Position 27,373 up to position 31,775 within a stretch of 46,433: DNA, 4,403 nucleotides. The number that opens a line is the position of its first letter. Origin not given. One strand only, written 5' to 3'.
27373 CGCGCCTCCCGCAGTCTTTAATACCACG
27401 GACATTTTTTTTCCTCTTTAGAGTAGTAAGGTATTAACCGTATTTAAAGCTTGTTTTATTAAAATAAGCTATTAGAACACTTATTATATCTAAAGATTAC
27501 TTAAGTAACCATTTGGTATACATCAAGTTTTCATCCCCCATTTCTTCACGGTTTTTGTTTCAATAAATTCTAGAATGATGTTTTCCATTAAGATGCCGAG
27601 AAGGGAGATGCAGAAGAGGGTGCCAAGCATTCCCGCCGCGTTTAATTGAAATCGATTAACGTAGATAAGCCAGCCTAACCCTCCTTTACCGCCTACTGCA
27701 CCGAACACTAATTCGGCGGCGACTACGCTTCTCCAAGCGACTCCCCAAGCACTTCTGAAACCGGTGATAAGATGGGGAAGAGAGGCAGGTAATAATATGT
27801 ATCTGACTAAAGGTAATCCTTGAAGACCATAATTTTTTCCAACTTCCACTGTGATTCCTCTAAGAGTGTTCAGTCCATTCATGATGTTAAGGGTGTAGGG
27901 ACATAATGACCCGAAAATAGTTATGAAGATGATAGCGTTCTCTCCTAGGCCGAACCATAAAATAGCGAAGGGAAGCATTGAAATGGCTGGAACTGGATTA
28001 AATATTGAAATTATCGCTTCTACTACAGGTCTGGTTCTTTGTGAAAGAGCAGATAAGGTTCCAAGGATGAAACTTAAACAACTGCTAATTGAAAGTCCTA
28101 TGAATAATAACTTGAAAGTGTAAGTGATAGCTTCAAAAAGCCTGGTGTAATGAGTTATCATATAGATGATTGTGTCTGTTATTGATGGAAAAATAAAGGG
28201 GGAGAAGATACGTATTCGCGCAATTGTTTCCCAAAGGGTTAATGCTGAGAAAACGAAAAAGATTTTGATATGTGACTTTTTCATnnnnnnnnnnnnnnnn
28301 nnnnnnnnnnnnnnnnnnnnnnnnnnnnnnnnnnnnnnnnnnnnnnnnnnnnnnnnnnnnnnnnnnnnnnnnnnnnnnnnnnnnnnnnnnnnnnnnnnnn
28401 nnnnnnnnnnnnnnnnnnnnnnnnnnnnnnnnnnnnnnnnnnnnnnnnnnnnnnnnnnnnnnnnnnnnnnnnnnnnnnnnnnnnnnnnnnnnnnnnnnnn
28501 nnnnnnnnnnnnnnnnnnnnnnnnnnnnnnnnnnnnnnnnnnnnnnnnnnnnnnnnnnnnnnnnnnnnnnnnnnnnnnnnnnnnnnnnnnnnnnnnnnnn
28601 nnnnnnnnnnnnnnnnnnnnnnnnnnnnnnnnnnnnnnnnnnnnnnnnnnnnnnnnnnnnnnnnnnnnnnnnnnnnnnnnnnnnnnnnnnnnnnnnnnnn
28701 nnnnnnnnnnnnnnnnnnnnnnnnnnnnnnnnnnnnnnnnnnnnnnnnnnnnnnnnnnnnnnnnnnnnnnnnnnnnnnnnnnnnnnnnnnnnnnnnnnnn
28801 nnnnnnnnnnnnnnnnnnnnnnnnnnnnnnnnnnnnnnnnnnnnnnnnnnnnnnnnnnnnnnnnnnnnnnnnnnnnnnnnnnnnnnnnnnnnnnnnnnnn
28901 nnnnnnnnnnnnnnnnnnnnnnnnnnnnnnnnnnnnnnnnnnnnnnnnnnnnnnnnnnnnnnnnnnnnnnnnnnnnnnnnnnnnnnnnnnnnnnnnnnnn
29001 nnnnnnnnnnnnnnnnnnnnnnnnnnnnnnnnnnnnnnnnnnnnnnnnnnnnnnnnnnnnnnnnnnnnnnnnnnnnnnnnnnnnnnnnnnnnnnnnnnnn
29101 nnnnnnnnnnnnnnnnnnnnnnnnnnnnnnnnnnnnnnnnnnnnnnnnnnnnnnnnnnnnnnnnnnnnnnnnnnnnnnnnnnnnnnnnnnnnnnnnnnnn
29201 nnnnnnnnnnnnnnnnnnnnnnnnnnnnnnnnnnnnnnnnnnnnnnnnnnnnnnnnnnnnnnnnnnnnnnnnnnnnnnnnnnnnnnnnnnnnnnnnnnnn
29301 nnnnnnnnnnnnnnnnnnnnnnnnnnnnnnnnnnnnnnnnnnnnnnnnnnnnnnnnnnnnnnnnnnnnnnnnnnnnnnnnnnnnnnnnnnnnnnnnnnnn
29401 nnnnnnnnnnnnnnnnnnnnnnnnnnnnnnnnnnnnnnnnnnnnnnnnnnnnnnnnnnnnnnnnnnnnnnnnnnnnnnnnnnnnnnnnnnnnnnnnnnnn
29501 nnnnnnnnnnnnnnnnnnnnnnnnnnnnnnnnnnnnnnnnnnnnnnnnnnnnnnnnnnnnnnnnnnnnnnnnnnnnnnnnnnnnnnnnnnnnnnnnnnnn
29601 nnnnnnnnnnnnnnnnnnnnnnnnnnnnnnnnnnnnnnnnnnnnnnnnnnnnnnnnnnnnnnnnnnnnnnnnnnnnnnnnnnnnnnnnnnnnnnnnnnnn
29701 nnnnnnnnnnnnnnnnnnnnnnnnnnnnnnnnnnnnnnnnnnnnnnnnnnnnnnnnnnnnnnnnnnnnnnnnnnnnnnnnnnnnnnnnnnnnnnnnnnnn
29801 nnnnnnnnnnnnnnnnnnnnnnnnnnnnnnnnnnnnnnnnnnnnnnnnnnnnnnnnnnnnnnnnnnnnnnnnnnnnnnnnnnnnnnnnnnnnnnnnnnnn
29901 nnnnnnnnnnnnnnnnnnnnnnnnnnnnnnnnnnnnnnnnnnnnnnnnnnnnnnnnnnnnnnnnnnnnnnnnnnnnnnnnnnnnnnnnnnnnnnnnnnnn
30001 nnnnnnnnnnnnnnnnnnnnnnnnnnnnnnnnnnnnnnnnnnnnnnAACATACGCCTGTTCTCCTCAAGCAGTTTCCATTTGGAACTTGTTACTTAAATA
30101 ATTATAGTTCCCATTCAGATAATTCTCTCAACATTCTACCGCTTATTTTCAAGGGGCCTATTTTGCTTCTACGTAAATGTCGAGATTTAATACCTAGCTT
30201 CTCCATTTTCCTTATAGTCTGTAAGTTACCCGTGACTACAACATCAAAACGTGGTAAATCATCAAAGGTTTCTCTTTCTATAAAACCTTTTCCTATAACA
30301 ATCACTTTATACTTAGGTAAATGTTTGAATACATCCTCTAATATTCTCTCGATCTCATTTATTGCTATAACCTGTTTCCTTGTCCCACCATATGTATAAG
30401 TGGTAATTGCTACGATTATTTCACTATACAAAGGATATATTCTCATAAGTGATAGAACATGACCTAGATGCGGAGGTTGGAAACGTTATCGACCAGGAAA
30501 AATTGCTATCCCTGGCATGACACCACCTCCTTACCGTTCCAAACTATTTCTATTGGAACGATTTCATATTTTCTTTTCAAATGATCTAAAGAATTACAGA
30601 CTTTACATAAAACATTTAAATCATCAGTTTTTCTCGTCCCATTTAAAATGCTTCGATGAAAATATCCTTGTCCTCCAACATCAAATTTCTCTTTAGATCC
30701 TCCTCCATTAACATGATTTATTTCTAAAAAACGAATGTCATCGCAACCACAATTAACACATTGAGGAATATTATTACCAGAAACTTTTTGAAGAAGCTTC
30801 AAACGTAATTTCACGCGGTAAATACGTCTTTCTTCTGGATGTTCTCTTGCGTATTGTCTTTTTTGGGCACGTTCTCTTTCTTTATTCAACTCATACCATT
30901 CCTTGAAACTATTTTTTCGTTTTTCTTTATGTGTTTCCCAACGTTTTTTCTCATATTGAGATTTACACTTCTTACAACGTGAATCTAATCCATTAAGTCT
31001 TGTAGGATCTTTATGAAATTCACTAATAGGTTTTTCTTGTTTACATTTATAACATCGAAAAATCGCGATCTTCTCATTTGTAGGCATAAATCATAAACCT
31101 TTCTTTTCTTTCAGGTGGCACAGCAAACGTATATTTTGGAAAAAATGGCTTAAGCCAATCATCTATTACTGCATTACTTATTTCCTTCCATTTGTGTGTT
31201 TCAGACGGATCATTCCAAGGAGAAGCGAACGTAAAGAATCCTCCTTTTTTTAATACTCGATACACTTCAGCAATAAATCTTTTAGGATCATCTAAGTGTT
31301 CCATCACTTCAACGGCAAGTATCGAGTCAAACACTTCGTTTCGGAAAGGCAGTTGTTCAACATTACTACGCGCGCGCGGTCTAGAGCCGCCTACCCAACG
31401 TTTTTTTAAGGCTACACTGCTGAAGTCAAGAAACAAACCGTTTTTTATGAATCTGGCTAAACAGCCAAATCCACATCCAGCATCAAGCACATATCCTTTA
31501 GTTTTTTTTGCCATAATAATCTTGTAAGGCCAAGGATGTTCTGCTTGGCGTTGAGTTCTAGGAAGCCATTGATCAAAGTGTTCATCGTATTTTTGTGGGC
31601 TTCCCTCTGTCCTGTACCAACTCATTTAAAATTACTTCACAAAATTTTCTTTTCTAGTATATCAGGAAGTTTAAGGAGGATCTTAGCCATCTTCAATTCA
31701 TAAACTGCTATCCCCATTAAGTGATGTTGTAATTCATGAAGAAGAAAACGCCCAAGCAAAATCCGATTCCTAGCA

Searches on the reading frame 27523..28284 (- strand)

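Call 12: search_protein_families(library=pfam, proteins=[window:27523-28284:-], max_evalue=0.01)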
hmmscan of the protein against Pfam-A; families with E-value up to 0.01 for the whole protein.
window:27523-28284:- (253 aa): 1 family
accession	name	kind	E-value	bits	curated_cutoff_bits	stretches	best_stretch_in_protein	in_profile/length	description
PF00528.27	BPD_transp_1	-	4.2e-17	62.9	26.4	1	72-234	2-172/184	Binding-protein-dependent transport system inner membrane component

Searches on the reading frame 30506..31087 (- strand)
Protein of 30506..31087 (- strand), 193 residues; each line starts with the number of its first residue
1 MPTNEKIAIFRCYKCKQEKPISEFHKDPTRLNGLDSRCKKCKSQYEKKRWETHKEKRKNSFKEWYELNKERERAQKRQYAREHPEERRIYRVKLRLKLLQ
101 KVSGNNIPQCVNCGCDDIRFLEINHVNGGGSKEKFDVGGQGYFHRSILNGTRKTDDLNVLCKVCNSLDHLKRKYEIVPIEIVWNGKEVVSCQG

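Call 36: search_protein_families(library=pfam, proteins=[window:30506-31087:-], max_evalue=0.05)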
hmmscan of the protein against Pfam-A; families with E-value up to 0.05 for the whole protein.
window:30506-31087:- (193 aa): 1 family
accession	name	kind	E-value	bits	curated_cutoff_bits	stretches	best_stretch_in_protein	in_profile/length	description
PF14431.12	YwqJ-deaminase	-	0.0049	17.5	25.9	1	66-114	83-130/138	YwqJ-like deaminase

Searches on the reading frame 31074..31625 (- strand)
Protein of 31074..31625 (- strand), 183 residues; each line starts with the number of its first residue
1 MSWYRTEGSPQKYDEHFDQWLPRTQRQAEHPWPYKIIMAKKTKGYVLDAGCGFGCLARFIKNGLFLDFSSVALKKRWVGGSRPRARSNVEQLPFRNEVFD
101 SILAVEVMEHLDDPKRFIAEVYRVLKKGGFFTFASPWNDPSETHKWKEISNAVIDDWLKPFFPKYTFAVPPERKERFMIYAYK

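Call 36: search_protein_families(library=pfam, proteins=[window:31074-31625:-], max_evalue=0.05)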
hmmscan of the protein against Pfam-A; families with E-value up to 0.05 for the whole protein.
window:31074-31625:- (183 aa): 9 families
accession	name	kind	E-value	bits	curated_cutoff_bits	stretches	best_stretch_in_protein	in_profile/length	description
PF08241.18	Methyltransf_11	-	9e-17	62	21.2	1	47-132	1-94/95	Methyltransferase domain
PF08242.18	Methyltransf_12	-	5.2e-12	46.8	30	1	47-131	1-98/98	Methyltransferase domain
PF13489.12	Methyltransf_23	-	1.6e-11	44.6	27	1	40-158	20-142/164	Methyltransferase domain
PF13649.12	Methyltransf_25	-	1e-10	42.6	27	1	46-129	1-97/97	Methyltransferase domain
PF13847.12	Methyltransf_31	-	9.4e-09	35.5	27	1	87-151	61-127/145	Methyltransferase domain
PF02353.26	CMAS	-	0.00044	20.1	27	1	45-144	65-175/273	Mycolic acid cyclopropane synthetase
PF01209.24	Ubie_methyltran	-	0.0011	18.8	20.1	1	87-131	105-149/233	ubiE/COQ5 methyltransferase family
PF05148.21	Methyltransf_8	-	0.0016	18.8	27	1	37-134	67-157/219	Hypothetical methyltransferase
PF03141.22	Methyltransf_29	-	0.01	14.9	23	1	90-151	173-239/506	Putative S-adenosyl-L-methionine-dependent methyltransferase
